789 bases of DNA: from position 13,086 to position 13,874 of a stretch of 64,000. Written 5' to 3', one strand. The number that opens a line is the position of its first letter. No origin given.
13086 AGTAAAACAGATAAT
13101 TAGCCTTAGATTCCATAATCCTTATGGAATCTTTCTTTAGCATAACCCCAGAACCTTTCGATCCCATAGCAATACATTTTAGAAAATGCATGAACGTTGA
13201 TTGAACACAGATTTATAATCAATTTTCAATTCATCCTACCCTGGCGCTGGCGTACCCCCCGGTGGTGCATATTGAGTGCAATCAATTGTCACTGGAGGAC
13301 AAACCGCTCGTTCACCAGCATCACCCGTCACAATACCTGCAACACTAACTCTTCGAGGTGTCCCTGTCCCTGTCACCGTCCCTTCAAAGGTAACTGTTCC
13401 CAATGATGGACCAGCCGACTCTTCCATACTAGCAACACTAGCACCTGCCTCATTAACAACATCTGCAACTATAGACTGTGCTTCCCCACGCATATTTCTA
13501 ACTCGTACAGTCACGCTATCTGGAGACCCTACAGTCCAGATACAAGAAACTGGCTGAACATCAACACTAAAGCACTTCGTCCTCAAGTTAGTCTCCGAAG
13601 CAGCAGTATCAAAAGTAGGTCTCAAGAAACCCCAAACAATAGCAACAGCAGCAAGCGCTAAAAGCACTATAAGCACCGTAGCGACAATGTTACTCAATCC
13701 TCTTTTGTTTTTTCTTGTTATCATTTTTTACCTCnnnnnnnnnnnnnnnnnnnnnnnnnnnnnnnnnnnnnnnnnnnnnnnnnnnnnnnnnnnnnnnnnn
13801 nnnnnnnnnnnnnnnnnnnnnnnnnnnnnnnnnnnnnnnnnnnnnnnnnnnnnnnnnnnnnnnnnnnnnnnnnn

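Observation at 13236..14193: Tandem pilin-like genes with near-identical 5' ends and unrelated C-terminal domains: a candidate pilin variation cassette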

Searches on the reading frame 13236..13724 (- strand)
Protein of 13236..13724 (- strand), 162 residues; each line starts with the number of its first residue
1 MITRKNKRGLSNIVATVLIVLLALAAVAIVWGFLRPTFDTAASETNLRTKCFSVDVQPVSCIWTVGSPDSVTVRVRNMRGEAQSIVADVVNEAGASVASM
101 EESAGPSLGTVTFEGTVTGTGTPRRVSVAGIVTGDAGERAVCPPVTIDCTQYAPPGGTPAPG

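Call 8: search_protein_families(library=pfam, proteins=[window:13239-13724:-], max_evalue=0.01)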
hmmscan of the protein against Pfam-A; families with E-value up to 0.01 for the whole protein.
window:13239-13724:- (162 aa): 0 families

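Call 9: search_protein_families(library=ncbifam, proteins=[window:13239-13724:-], max_evalue=10)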
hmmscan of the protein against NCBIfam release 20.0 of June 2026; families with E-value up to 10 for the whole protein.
window:13239-13724:- (162 aa): 5 families
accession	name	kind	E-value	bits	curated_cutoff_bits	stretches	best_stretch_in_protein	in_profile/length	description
TIGR02537.2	arch_flag_Nterm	domain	0.00011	21.7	20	1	6-33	1-28/33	archaellin/type IV pilin N-terminal domain-containing protein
NF046073.1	UpsA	equivalog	0.00061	19.9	130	1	7-51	1-45/136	pilin subunit UpsA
NF053671.1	bindosome_BasC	exception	0.00072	19.5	260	1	3-31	2-30/140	bindosome assembly system protein BasC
NF033598.2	elast_bind_EbpS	equivalog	0.0051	15.8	300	1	4-35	298-329/498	elastin-binding protein EbpS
NF009583.0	PRK13024.1-3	subfamily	0.065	11.2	721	1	42-110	506-574/755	protein translocase subunit SecDF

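Call 10: search_protein_families(library=pfam, proteins=[window:13239-13724:-], max_evalue=10)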
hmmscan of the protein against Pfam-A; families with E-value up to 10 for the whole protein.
window:13239-13724:- (162 aa): 2 families
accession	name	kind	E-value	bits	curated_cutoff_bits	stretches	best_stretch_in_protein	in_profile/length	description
PF16921.10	Tex_YqgF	-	0.066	14.1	27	1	36-105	36-105/126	Tex protein YqgF-like domain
PF18303.6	Saf_2TM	-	0.079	13.3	29.5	1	13-90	63-138/152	SAVED-fused 2TM effector domain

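Call 13: find_encoding_contigs(protein=window:13236-13724:-, flank=10000, max_places=10)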
Protein window:13236-13724:- (162 aa): no gene with exactly this product is on record in the collection.

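Call 14: find_homologous_proteins(query=window:13239-13724:-, max_evalue=0.001)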
Query window:13239-13724:- (162 aa): 67 proteins with E <= 0.001 among 578 candidates.
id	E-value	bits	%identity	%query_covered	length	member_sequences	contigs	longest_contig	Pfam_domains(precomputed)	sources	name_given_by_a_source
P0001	4.4e-98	343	100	100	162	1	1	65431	-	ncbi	-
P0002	2.7e-59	218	77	93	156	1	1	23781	-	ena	-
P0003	1.2e-43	167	55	96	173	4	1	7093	-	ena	-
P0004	1.8e-35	140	58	89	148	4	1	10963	-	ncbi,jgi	jgi:hypothetical protein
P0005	9.6e-35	138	53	93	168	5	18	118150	-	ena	-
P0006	4.7e-34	136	51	91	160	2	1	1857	-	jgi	jgi:hypothetical protein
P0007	1.3e-32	131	50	92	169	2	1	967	-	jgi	jgi:hypothetical protein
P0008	9.6e-31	125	51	93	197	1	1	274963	-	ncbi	ncbi:MAG: hypothetical protein ABH864_04885 [archaeon]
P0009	1.4e-29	121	50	93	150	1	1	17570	-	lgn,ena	-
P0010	1.6e-26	111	48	93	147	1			-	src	-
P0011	2.8e-25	107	45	90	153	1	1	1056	-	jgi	jgi:hypothetical protein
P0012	3.3e-25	107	43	90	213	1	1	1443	-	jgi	jgi:hypothetical protein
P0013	1.9e-22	98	68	48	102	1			-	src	-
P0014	5.2e-22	96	45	85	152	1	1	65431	-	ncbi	-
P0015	6.4e-22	96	44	85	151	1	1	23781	-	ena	-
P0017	9.6e-22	96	41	93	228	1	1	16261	-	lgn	-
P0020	3.0e-20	91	73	38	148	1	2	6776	-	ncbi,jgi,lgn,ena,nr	ncbi:MAG: hypothetical protein KKD18_02310 [Nanoarchaeota archaeon]|nr:hypothetical protein [Nanoarc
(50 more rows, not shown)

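Call 15: find_encoding_contigs(protein=P0002, flank=10000, max_places=3)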
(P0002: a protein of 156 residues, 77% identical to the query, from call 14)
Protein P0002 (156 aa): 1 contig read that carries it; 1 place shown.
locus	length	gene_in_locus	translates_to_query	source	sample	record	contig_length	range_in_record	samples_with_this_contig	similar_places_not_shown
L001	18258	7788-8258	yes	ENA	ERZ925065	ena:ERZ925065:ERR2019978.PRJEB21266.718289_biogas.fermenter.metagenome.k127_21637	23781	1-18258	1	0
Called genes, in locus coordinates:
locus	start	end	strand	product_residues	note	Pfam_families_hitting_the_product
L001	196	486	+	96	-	-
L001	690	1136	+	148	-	-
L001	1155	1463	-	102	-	PF00338:Ribosomal_S10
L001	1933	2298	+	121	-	-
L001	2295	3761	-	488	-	PF00709:Adenylsucc_synt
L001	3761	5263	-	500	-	PF00478:IMPDH, PF03060:NMO (faint), PF01070:FMN_dh, PF00571:CBS, PF01645:Glu_synthase (faint)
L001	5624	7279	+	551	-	PF00749:tRNA-synt_1c, PF03950:tRNA-synt_1c_C, PF20974:tRNA-synt_1c_C2 (weak)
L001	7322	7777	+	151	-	-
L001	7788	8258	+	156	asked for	-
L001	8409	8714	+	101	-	PF22600:MTPAP-like_central (weak), PF18765:Polbeta, PF01909:NTP_transf_2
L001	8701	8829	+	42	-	-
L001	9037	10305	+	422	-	PF01637:ATPase_2 (weak), PF13173:AAA_14, PF13635:DUF4143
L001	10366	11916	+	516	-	-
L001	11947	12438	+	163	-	-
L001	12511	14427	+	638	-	PF01261:AP_endonuc_2 (faint)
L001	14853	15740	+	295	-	PF01909:NTP_transf_2 (weak), PF18765:Polbeta (weak)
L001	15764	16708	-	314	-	-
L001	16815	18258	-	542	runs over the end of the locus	PF18262:PhetRS_B1 (faint), PF03483:B3_4 (weak), PF03484:B5, PF17759:tRNA_synthFbeta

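Call 16: find_encoding_contigs(protein=P0008, flank=10000, max_places=3)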
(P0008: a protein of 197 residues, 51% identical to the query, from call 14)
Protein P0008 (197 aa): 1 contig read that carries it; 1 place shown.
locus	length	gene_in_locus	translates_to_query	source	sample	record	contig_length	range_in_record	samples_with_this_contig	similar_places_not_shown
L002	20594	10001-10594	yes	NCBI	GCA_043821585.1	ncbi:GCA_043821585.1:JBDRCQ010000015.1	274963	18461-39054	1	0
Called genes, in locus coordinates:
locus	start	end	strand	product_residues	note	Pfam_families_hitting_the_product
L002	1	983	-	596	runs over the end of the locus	PF08439:Peptidase_M3_N, PF01432:Peptidase_M3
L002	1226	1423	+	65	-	-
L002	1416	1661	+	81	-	PF05016:ParE_toxin (weak), PF15781:ParE-like_toxin (weak)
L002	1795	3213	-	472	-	PF00709:Adenylsucc_synt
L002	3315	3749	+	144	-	-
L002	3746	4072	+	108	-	-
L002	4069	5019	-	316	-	PF01047:MarR (faint), PF01978:TrmB (faint), PF13412:HTH_24, PF13404:HTH_AsnC-type (weak)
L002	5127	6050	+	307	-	-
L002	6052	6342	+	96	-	-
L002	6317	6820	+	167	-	-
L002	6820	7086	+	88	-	-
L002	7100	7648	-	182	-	PF01936:NYN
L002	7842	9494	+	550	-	PF00749:tRNA-synt_1c, PF03950:tRNA-synt_1c_C, PF20974:tRNA-synt_1c_C2 (weak)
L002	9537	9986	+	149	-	-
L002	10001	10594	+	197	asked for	-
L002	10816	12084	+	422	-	PF01637:ATPase_2 (weak), PF13173:AAA_14, PF13635:DUF4143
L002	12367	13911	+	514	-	-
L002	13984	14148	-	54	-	-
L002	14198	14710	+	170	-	-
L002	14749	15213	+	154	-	PF27709:UCP014422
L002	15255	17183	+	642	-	PF01261:AP_endonuc_2 (weak)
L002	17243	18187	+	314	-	-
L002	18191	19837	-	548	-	PF03483:B3_4 (faint), PF03484:B5, PF17759:tRNA_synthFbeta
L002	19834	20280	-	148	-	PF11969:DcpS_C, PF01230:HIT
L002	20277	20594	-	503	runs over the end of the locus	PF01409:tRNA-synt_2d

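Call 17: find_encoding_contigs(protein=P0001, flank=10000, max_places=3)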
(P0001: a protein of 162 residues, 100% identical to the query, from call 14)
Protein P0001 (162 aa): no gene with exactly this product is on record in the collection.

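Call 21: find_encoding_contigs(protein=P0020, flank=6000, max_places=2)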
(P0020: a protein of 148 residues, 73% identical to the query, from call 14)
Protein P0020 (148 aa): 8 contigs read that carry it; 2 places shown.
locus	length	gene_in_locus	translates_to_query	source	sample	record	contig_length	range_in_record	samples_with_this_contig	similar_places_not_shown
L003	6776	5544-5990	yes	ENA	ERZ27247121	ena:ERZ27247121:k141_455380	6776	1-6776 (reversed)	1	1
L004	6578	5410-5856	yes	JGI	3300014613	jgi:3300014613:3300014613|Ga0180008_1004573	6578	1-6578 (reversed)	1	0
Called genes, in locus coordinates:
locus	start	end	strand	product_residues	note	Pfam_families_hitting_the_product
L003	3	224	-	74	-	?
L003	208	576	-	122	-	-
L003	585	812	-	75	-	-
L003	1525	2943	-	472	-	PF00709:Adenylsucc_synt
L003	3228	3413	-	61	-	-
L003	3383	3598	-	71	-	PF02697:VAPB_antitox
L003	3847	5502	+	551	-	PF00749:tRNA-synt_1c, PF03950:tRNA-synt_1c_C, PF20974:tRNA-synt_1c_C2 (weak)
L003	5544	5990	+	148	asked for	-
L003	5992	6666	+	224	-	-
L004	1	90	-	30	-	?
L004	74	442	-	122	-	-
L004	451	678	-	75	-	-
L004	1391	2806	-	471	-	PF00709:Adenylsucc_synt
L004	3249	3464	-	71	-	PF02697:VAPB_antitox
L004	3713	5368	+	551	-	PF00749:tRNA-synt_1c, PF03950:tRNA-synt_1c_C, PF20974:tRNA-synt_1c_C2 (weak)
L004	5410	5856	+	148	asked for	-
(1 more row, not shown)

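Call 22: find_encoding_contigs(protein=P0009, flank=6000, max_places=2)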
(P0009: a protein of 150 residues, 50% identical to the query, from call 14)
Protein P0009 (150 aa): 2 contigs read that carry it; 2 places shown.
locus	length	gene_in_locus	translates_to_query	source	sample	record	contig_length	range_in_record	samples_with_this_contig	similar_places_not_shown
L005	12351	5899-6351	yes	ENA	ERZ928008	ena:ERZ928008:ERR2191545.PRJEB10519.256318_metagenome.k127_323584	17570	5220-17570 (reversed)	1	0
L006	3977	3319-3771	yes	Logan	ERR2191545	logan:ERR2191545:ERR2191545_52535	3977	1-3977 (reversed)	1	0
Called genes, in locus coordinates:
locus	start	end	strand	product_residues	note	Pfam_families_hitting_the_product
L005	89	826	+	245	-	PF13458:Peripla_BP_6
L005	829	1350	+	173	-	-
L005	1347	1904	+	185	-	-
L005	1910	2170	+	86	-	-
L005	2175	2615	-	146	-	PF09835:DUF2062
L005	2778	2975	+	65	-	-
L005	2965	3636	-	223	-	PF09997:DUF2238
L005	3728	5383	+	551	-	PF00749:tRNA-synt_1c, PF03950:tRNA-synt_1c_C, PF20974:tRNA-synt_1c_C2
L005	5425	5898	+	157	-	-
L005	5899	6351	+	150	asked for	-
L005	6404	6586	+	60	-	-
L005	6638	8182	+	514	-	-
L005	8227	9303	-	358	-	PF00919:UPF0004, PF04055:Radical_SAM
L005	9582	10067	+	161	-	-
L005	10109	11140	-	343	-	-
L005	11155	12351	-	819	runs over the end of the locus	-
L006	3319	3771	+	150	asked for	-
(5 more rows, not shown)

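Call 23: find_encoding_contigs(protein=P0017, flank=6000, max_places=2)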
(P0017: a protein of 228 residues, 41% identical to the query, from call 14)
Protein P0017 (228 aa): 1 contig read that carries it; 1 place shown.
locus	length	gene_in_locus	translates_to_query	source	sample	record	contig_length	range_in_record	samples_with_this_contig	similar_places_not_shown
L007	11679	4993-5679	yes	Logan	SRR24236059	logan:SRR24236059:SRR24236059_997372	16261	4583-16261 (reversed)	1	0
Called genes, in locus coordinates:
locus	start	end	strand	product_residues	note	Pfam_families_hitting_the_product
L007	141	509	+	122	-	-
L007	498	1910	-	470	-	PF00709:Adenylsucc_synt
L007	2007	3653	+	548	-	PF00749:tRNA-synt_1c, PF03950:tRNA-synt_1c_C, PF20974:tRNA-synt_1c_C2 (weak)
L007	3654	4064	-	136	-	PF10130:PIN_2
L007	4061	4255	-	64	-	-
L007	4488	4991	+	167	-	-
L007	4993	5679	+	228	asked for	-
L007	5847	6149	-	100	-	PF02452:PemK_toxin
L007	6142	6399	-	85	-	-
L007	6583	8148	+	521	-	-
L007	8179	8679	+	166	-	-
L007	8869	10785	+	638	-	-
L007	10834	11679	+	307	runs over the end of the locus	PF01909:NTP_transf_2 (weak), PF18765:Polbeta (faint)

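Call 24: find_encoding_contigs(protein=P0004, flank=6000, max_places=2)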
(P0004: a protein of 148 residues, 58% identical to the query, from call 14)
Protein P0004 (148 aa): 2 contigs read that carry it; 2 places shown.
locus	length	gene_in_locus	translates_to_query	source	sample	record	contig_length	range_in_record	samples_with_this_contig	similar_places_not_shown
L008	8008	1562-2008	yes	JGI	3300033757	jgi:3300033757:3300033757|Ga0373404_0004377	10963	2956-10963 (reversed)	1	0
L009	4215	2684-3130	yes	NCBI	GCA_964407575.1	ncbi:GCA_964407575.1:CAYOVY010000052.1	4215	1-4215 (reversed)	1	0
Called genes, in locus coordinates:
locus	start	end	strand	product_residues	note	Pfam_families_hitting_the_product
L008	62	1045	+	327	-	PF00749:tRNA-synt_1c, PF03950:tRNA-synt_1c_C, PF20974:tRNA-synt_1c_C2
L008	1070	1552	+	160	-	-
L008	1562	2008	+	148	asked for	-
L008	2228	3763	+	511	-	-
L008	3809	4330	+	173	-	-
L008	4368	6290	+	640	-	-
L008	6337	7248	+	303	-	PF01909:NTP_transf_2, PF18765:Polbeta (weak)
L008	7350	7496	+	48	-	-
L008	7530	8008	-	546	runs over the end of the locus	PF03484:B5, PF17759:tRNA_synthFbeta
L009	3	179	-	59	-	?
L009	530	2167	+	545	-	PF00749:tRNA-synt_1c, PF03950:tRNA-synt_1c_C, PF20974:tRNA-synt_1c_C2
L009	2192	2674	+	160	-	-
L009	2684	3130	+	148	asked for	-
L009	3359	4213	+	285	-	?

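Call 35: find_related_loci(query=A2, collection=genome_contigs, flank=3000)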
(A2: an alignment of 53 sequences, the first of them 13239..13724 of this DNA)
Query A2 (162 aa) in genome_contigs; peptide patterns used: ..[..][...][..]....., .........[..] (x = any residue, [..] = any of these).
124 stretches matched a pattern; 14 encode a relative of the query (tblastn E <= 1e-3); 14 distinct loci.
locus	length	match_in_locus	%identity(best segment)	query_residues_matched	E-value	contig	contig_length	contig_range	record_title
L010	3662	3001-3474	53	5-155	5e-42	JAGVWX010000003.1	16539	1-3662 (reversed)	Candidatus Pacearchaeota archaeon isolate RIFCSPHIGHO2_01_FULL_39_44 rifcsphigho2_01_scaffold_16097, whole genome shotgu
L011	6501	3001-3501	51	6-155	7e-41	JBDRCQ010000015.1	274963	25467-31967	MAG: archaeon isolate MEGAHIT-group-1.191 k141_523493, whole genome shotgun sequence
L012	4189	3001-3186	73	6-67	2e-26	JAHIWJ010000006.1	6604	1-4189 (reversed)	MAG: Nanoarchaeota archaeon isolate MM_PW_MetaG.mb.4 MM_PW_MetaG.mb.4_k141_34182, whole genome shotgun sequence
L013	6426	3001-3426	43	1-142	2e-24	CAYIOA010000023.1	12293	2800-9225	MAG TPA_asm: Candidatus Woesearchaeota archaeon isolate ERP119705_co24_81 genome assembly, contig: NODE_6818_length_1229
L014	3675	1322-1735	41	5-149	2e-22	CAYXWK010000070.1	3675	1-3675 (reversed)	MAG TPA_asm: Candidatus Woesearchaeota archaeon isolate SRP193661_co1_53 genome assembly, contig: NODE_26177_length_3675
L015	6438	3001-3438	36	6-149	4e-21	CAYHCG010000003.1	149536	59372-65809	MAG TPA_asm: Candidatus Woesearchaeota archaeon isolate ERP119705_co10_239 genome assembly, contig: NODE_31_length_14953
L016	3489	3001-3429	33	4-142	1e-17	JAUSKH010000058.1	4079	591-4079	MAG: Nanoarchaeota archaeon isolate E14_metabat.bin.43 E14_k141_1518768, whole genome shotgun sequence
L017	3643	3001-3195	51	4-68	1e-17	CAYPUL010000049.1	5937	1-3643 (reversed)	MAG TPA_asm: Candidatus Woesearchaeota archaeon isolate SRP178908_co2_46 genome assembly, contig: NODE_10179_length_5937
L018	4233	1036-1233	52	1-61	4e-17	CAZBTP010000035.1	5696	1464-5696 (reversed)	MAG TPA_asm: Candidatus Woesearchaeota archaeon isolate SRP178908_co1_63 genome assembly, contig: NODE_12508_length_5696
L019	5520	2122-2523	38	5-142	4e-16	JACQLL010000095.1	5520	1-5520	MAG: Candidatus Pacearchaeota archaeon isolate NC_groundwater_1202_Ag_S-0.1um_38_79 S_p1_S3_coassembly_k141_2424875, who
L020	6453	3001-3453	42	7-154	1e-21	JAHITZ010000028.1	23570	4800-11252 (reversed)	MAG: Nanoarchaeota archaeon isolate MM_PC_MetaG.mb.229 MM_PC_MetaG.mb.229_k141_650755, whole genome shotgun sequence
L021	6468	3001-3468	35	6-150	2e-14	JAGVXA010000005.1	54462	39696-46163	Candidatus Pacearchaeota archaeon isolate RIFOXYC1_FULL_38_15 rifoxyc1_full_scaffold_168, whole genome shotgun sequence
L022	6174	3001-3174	38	7-64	2e-9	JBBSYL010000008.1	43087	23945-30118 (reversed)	MAG: Nanoarchaeota archaeon isolate H51-bin083_1 H51_bin083_1_000000000008, whole genome shotgun sequence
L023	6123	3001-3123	44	5-45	9e-6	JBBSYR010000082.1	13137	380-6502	MAG: Nanoarchaeota archaeon isolate H43-bin213_1 H43_bin213_1_000000000082, whole genome shotgun sequence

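Call 41: predict_structure(alignment_id=A2)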
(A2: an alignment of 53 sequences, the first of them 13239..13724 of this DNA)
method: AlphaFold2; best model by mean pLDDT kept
length: 162 residues; sequences in the alignment: 53
mean_pLDDT: 92.4   pTM: 0.75
mean pLDDT of the five models: 92.4, 92.1, 91.8, 91.2, 91.1
residues with pLDDT >= 90: 131; 70-90: 21; 50-70: 10; < 50: 0
segments of 3 or more residues with pLDDT < 50: none
pLDDT, mean of each block of 10 residues (from residue 1): 69 92 96 93 95 98 93 98 97 95 97 93 96 95 98 79 59
secondary structure, 60 per line:
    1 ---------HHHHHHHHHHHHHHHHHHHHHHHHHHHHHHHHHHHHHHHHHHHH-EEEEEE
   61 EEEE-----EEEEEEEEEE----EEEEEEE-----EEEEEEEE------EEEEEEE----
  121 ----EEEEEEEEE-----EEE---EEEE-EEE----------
elements in order: H10-53 E55-64 E70-79 E84-90 E96-103 E110-116 E125-133 E139-141 E145-148 E150-152
